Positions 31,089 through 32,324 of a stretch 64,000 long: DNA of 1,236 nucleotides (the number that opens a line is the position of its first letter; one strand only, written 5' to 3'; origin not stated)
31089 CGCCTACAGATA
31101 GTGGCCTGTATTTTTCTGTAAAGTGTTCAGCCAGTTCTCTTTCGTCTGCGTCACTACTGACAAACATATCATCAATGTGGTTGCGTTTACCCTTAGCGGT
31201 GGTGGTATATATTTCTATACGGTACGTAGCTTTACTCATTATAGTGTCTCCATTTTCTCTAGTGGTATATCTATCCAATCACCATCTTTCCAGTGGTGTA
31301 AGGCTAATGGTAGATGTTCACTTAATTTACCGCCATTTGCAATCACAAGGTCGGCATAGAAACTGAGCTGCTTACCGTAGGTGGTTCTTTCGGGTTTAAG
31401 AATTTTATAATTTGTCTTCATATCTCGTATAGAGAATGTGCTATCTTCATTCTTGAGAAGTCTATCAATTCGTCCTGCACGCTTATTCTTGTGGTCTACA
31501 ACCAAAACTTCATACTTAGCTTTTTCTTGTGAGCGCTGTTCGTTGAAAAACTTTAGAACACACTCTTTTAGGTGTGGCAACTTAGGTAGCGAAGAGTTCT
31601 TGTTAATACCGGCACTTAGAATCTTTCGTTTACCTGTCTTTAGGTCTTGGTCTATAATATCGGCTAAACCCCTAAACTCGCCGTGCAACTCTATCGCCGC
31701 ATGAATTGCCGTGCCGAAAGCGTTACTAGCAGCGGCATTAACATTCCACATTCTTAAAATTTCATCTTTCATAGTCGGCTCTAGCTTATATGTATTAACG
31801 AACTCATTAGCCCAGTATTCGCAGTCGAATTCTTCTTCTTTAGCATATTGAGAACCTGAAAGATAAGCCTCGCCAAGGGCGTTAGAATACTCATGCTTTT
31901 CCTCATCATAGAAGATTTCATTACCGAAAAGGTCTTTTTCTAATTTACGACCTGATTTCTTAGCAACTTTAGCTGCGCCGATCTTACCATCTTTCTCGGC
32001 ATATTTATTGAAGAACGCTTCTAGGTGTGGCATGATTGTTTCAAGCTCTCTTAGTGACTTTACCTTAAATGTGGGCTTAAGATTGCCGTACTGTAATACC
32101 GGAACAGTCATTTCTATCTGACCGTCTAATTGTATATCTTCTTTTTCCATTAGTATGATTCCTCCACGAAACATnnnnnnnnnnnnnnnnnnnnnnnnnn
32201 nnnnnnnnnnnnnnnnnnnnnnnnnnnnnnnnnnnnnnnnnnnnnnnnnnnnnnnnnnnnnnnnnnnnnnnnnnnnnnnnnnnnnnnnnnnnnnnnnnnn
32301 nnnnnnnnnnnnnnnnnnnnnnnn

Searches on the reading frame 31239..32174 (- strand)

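Call 68: search_protein_families(library=phrogs, proteins=[window:31239-32174:-], max_evalue=0.00001)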
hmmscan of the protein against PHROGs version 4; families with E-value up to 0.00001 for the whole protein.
window:31239-32174:- (311 aa): 1 family
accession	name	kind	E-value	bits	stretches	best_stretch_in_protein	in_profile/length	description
phrog_298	-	DNA, RNA and nucleotide metabolism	7.6e-20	72.4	1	28-306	1-238/293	exonuclease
